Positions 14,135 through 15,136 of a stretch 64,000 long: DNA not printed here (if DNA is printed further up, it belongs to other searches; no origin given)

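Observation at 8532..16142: Aromatic-acid processing cluster with two unrelated diiron oxygenase scaffolds and a stand-alone DhbE-like adenylase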

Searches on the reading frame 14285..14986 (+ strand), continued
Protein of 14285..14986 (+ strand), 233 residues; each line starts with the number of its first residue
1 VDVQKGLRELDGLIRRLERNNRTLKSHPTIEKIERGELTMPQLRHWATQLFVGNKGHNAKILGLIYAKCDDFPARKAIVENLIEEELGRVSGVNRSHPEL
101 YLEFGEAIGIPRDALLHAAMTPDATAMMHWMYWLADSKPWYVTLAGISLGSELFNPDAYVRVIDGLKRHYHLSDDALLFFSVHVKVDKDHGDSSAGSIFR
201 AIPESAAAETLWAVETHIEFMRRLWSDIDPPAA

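Call 49: find_homologous_proteins(query=A3, max_evalue=1e-10)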
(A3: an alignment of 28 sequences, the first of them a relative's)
Query A3 (28 sequences) (234 aa, profile of the alignment): 8 proteins with E <= 1e-10 among 5640 candidates.
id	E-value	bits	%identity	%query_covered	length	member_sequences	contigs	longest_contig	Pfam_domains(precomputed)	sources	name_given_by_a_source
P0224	1.6e-76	275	100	100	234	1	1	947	PF03070.22,PF14518.12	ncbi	-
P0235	1.6e-66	242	26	91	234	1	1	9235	PF14518.12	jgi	jgi:pyrroloquinoline quinone (PQQ) biosynthesis protein C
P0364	1.7e-63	232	25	89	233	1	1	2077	PF14518.12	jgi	jgi:pyrroloquinoline quinone (PQQ) biosynthesis protein C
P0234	6.1e-62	227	28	71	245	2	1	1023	PF14518.12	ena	-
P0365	1.5e-48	183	28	99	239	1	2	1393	PF14518.12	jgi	jgi:hypothetical protein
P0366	4.1e-47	179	28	100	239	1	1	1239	PF14518.12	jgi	jgi:pyrroloquinoline quinone (PQQ) biosynthesis protein C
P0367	1.2e-32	131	26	97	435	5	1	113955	PF14518.12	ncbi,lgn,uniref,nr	ncbi:GNAT family N-acetyltransferase [Cupriavidus taiwanensis]|uniref:GNAT family N-acetyltransferas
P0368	5.9e-29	119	37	52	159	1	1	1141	PF14518.12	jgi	jgi:pyrroloquinoline quinone (PQQ) biosynthesis protein C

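Call 51: find_encoding_contigs(protein=P0235, flank=9000, max_places=2)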
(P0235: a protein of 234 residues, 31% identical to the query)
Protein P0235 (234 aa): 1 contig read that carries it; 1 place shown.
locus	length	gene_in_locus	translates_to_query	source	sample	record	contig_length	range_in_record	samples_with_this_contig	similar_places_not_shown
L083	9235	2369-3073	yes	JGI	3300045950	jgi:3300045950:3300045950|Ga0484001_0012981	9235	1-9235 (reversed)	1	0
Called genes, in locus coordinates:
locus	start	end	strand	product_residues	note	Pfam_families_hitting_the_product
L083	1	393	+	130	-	?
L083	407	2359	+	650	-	PF06808:DctM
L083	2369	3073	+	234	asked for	PF14518:Haem_oxygenas_2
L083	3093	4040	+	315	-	PF00296:Bac_luciferase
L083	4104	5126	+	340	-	PF12974:Phosphonate-bd, PF16868:NMT1_3, PF09084:NMT1 (weak)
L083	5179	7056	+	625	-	PF06808:DctM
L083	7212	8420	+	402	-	PF02515:CoA_transf_3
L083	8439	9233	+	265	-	?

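Call 53: search_protein_families(library=pfam, proteins=[L082:862-1560:+], max_evalue=1)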
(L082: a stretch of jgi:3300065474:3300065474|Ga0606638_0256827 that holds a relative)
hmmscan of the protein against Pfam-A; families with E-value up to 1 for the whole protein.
L082:862-1560:+ (233 aa): 2 families
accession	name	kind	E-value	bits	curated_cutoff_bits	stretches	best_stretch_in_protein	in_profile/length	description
PF00296.26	Bac_luciferase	-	1.6e-54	185.9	27.9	1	8-233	8-217/314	Luciferase-like monooxygenase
PF05886.16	Orthopox_F8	-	0.037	14.6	25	1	191-214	24-47/65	Orthopoxvirus F8 protein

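Call 54: search_protein_families(library=pfam, proteins=[P0222, P0241, P0268, P0325, P0329, P0337, P0357, P0344, P0352, P0367], max_evalue=0.001)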
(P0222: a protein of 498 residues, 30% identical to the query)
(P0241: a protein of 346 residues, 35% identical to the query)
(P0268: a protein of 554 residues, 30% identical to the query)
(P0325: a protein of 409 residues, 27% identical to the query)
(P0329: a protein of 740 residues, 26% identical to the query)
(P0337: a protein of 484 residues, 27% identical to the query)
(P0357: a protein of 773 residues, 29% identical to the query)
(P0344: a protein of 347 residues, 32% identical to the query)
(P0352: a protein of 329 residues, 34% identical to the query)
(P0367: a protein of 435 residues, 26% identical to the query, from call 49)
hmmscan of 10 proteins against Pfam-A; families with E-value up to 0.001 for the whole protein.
P0222 (498 aa): 1 family
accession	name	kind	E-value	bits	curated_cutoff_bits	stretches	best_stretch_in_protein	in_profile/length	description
PF14518.11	Haem_oxygenas_2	-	8.6e-37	127.1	28.9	2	75-226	25-173/177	Iron-containing redox enzyme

P0241 (346 aa): 3 families
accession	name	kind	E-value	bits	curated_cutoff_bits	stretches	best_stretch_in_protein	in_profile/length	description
PF14518.11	Haem_oxygenas_2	-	5.3e-32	111.5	28.9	1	154-317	3-167/177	Iron-containing redox enzyme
PF03070.21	TENA_THI-4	-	3.4e-13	50.3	22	1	131-271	10-144/210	TENA/THI-4/PQQC family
PF03992.22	ABM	-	0.00076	20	23.1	0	13-78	6-67/78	Antibiotic biosynthesis monooxygenase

P0268 (554 aa): 3 families
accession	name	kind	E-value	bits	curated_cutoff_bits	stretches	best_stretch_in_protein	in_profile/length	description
PF03328.21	HpcH_HpaI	-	6.7e-28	97.9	25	1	15-242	1-221/221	HpcH/HpaI aldolase/citrate lyase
PF14518.11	Haem_oxygenas_2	-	1.5e-19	70.9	28.9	1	372-537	12-175/177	Iron-containing redox enzyme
PF03070.21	TENA_THI-4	-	0.00027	21.2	22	1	341-441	16-105/210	TENA/THI-4/PQQC family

P0325 (409 aa): 2 families
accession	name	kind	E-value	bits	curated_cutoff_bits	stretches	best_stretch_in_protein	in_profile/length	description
PF14518.11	Haem_oxygenas_2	-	2.9e-24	86.3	28.9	1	222-383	15-176/177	Iron-containing redox enzyme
PF03070.21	TENA_THI-4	-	2.4e-12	47.5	22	1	189-361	12-179/210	TENA/THI-4/PQQC family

P0329 (740 aa): 2 families
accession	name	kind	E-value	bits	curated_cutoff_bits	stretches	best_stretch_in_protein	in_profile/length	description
PF14518.11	Haem_oxygenas_2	-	1.8e-32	113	28.9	2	566-711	24-172/177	Iron-containing redox enzyme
PF03070.21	TENA_THI-4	-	0.00097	19.4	22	0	91-200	76-191/210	TENA/THI-4/PQQC family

P0337 (484 aa): 2 families
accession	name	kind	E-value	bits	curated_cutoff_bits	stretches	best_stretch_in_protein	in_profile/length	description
PF14518.11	Haem_oxygenas_2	-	4.2e-21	76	28.9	2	300-463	8-169/177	Iron-containing redox enzyme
PF03070.21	TENA_THI-4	-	2.7e-08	34.3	22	1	280-390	19-125/210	TENA/THI-4/PQQC family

P0357 (773 aa): 1 family
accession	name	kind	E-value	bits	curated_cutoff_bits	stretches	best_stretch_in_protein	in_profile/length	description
PF14518.11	Haem_oxygenas_2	-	3.8e-30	105.4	28.9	2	65-230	3-170/177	Iron-containing redox enzyme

P0344 (347 aa): 2 families
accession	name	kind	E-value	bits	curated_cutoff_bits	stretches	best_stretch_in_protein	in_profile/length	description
PF14518.11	Haem_oxygenas_2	-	1.8e-28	100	28.9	1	156-320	1-169/177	Iron-containing redox enzyme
PF03070.21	TENA_THI-4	-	8.8e-22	78.4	22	1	134-319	9-196/210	TENA/THI-4/PQQC family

P0352 (329 aa): 13 families
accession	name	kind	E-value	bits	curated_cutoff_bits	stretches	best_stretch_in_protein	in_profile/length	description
PF14518.11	Haem_oxygenas_2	-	8.1e-21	75.1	28.9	1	185-307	3-128/177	Iron-containing redox enzyme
PF03070.21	TENA_THI-4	-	8.5e-17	62.1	22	1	155-298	4-144/210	TENA/THI-4/PQQC family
PF13432.12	TPR_16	-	5.4e-15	56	32.7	3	72-139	1-65/65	Tetratricopeptide repeat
PF07719.23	TPR_2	-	9.2e-10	38.3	27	0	70-99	3-32/34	Tetratricopeptide repeat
PF14559.12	TPR_19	-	4.5e-08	33.7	25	1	79-139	2-59/68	Tetratricopeptide repeat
PF13181.12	TPR_8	-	5.2e-08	32.9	25.7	0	70-99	3-32/34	Tetratricopeptide repeat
PF13174.12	TPR_6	-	2e-07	31.6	26.3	0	106-133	1-28/33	Tetratricopeptide repeat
PF00515.34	TPR_1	-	2.5e-07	30.7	27.8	0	70-99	3-32/34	Tetratricopeptide repeat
PF13428.12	TPR_14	-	8.3e-07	29.5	23.5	0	68-99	1-32/44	Tetratricopeptide repeat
PF23914.1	TPR_CcmH_CycH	-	1.4e-05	25.4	42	1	65-163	47-142/158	Cytochrome c-type biogenesis protein H TPR domain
PF12895.13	ANAPC3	-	4.9e-05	24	27.2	1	46-130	4-81/82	Anaphase-promoting complex, cyclosome, subunit 3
PF13424.12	TPR_12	-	0.0001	22.9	30.1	0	111-163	9-66/77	Tetratricopeptide repeat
PF13431.12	TPR_17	-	0.00027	21.4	24.4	0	64-87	9-32/34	Tetratricopeptide repeat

P0367 (435 aa): 3 families
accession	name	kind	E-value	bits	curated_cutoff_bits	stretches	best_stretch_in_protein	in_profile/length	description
PF14518.11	Haem_oxygenas_2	-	2.9e-19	70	28.9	1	234-410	4-176/177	Iron-containing redox enzyme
PF00583.31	Acetyltransf_1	-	5.5e-05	23.9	20.7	1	53-146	24-116/116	Acetyltransferase (GNAT) family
PF13508.13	Acetyltransf_7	-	0.00099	19.9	27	0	65-147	6-83/84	Acetyltransferase (GNAT) domain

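Call 56: list_cluster_members(proteins=[P0222, P0225, P0226, P0227, P0228, P0229, P0230, P0232, P0233, P0236])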
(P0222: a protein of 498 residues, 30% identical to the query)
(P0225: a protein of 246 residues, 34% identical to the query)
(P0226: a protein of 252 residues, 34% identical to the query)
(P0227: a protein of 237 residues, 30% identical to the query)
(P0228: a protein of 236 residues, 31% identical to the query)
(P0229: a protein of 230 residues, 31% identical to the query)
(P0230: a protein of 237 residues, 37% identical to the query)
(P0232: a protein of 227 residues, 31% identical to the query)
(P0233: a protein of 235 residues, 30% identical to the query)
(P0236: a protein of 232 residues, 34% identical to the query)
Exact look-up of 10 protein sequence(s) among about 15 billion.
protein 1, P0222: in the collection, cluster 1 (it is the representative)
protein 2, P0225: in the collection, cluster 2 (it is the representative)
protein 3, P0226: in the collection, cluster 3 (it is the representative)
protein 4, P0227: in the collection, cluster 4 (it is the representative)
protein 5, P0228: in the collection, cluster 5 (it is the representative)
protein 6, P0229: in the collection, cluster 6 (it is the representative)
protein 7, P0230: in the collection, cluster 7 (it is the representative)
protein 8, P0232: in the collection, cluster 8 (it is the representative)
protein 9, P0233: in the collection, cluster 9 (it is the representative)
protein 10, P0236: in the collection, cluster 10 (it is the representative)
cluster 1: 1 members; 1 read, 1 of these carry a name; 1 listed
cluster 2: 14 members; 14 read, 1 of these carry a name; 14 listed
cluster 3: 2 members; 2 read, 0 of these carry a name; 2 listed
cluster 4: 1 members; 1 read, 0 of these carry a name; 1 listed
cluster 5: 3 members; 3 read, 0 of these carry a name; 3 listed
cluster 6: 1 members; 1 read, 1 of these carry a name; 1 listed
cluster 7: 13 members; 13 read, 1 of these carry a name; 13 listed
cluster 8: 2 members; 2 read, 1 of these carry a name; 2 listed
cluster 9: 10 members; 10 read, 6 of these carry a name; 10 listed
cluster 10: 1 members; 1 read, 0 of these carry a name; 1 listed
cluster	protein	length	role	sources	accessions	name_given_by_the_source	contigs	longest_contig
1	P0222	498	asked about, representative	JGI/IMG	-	pyrroloquinoline-quinone synthase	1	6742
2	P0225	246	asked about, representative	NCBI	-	-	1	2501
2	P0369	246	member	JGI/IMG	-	pyrroloquinoline-quinone synthase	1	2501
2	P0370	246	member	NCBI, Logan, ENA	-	-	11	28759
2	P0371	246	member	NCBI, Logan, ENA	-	-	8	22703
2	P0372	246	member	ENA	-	-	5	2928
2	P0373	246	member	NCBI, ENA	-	-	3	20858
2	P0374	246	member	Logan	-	-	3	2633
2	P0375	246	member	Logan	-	-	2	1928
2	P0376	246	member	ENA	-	-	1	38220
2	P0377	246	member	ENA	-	-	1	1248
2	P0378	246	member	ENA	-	-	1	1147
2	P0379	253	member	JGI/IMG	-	-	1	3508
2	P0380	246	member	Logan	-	-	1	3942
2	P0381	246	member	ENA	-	-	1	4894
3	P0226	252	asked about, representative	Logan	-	-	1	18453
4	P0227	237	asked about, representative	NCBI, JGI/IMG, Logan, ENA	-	-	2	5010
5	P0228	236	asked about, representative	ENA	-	-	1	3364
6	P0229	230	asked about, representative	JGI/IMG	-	pyrroloquinoline quinone (PQQ) biosynthesis protein C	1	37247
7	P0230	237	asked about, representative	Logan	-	-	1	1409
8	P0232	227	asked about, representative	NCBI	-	-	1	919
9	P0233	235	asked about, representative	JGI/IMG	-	pyrroloquinoline-quinone synthase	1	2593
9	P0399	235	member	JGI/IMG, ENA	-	pyrroloquinoline-quinone synthase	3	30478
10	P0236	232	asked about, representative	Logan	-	-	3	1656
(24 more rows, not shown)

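Call 57: find_encoding_contigs(protein=P0376, flank=6000, max_places=1)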
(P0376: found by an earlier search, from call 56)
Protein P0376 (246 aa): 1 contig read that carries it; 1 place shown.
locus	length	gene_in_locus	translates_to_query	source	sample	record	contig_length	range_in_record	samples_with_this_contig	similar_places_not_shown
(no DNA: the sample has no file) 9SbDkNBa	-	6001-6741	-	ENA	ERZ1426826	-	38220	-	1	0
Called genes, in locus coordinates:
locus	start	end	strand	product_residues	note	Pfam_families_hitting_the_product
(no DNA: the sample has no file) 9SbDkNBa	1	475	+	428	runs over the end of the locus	PF03952:Enolase_N, PF00113:Enolase_C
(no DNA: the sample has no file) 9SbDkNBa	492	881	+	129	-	PF04977:DivIC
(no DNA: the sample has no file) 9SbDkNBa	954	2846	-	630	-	PF00884:Sulfatase, PF01663:Phosphodiest (faint)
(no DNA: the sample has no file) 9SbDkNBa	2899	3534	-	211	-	PF01209:Ubie_methyltran, PF13489:Methyltransf_23, PF07021:MetW, PF08241:Methyltransf_11, PF08242:Methyltransf_12, PF13649:Methyltransf_25, PF13847:Methyltransf_31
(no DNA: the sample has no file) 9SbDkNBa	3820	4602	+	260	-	PF00106:adh_short, PF08659:KR, PF13561:adh_short_C2, PF23441:SDR (weak)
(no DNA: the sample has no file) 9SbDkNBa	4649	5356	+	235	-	PF01738:DLH, PF00326:Peptidase_S9 (faint)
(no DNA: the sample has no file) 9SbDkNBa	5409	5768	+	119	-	PF02627:CMD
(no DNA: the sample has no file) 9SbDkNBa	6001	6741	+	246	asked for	PF03070:TENA_THI-4, PF14518:Haem_oxygenas_2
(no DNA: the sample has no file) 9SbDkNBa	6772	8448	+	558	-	PF01979:Amidohydro_1 (faint), PF07969:Amidohydro_3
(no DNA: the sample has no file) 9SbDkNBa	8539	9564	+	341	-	PF03480:DctP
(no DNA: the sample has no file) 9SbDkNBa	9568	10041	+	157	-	PF04290:DctQ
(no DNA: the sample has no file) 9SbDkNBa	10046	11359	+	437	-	PF06808:DctM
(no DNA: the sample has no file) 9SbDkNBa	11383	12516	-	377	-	PF12679:ABC2_membrane_2, PF12698:ABC2_membrane_3, PF12730:ABC2_membrane_4 (weak), PF01061:ABC2_membrane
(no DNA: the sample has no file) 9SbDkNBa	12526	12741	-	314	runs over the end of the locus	PF00005:ABC_tran, PF13304:AAA_21 (weak)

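Call 58: find_encoding_contigs(protein=P0229, flank=6000, max_places=1)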
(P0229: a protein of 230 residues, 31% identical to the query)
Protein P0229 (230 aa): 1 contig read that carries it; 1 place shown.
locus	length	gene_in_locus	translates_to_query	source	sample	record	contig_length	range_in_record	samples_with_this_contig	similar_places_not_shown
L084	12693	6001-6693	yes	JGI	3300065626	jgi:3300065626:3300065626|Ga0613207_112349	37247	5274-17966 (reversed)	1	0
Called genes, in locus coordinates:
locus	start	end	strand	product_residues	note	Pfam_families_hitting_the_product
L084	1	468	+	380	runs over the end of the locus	PF00108:Thiolase_N, PF08545:ACP_syn_III (faint), PF02803:Thiolase_C, PF22691:Thiolase_C_1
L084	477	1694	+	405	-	PF02515:CoA_transf_3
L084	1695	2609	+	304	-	PF00701:DHDPS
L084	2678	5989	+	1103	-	PF13620:CarboxypepD_reg, PF13715:CarbopepD_reg_2 (faint), PF25183:OMP_b-brl_4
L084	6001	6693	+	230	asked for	PF03070:TENA_THI-4, PF14518:Haem_oxygenas_2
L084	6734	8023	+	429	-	PF00083:Sugar_tr, PF07690:MFS_1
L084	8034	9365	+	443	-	PF00682:HMGL-like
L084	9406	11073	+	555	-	PF00474:SSF, PF11755:DUF3311 (weak)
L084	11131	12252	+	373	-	PF03069:FmdA_AmdA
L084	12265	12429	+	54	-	-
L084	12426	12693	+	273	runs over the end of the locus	PF08240:ADH_N (weak), PF00107:ADH_zinc_N, PF13602:ADH_zinc_N_2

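Call 59: find_encoding_contigs(protein=P0226, flank=6000, max_places=1)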
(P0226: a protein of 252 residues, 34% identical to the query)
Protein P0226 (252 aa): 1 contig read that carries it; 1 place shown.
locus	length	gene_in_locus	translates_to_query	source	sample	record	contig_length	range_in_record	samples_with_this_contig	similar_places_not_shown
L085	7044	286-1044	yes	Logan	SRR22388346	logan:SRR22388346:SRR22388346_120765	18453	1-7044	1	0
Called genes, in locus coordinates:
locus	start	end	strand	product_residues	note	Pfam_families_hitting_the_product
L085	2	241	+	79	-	?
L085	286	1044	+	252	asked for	PF03070:TENA_THI-4, PF14518:Haem_oxygenas_2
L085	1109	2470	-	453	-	PF01523:PmbA_TldD_1st, PF19290:PmbA_TldD_2nd, PF19289:PmbA_TldD_3rd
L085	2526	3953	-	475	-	PF01523:PmbA_TldD_1st, PF19290:PmbA_TldD_2nd, PF19289:PmbA_TldD_3rd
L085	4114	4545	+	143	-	PF13442:Cytochrome_CBB3, PF00034:Cytochrom_C (weak)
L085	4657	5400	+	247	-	PF03781:FGE-sulfatase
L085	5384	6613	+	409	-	PF01321:Creatinase_N (faint), PF00557:Peptidase_M24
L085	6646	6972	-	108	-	PF07883:Cupin_2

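Call 60: find_encoding_contigs(protein=P0399, flank=6000, max_places=1)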
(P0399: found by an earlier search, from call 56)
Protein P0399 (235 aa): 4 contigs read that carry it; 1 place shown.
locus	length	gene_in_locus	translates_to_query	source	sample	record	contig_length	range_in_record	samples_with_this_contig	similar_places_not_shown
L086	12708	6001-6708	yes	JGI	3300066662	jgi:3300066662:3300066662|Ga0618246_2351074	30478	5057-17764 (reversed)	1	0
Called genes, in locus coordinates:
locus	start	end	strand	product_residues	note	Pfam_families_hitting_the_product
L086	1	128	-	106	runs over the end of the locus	-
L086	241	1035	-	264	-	PF01209:Ubie_methyltran, PF13489:Methyltransf_23, PF13679:Methyltransf_32 (weak), PF05175:MTS (weak), PF13847:Methyltransf_31, PF08241:Methyltransf_11, PF08242:Methyltransf_12, PF13649:Methyltransf_25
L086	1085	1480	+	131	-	PF01243:PNPOx_N, PF12900:Pyridox_ox_2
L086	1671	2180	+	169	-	PF09900:DUF2127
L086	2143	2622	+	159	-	PF14539:DUF4442, PF13622:4HBT_3, PF03061:4HBT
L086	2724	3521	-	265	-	PF00378:ECH_1, PF16113:ECH_2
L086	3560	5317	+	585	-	PF02776:TPP_enzyme_N, PF00205:TPP_enzyme_M, PF02775:TPP_enzyme_C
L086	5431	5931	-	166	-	PF04075:F420H2_quin_red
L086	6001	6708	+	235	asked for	PF03070:TENA_THI-4, PF14518:Haem_oxygenas_2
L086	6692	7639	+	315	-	-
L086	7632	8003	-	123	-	-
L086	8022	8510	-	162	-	PF07355:GRDB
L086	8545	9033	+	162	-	PF01613:Flavin_Reduct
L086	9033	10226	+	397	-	PF00557:Peptidase_M24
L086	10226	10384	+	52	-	-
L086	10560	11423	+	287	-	PF01476:LysM (weak)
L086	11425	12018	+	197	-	PF01323:DSBA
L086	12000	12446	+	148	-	PF00903:Glyoxalase, PF22677:Ble-like_N (weak)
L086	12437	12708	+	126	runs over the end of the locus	PF09350:DJC28_CD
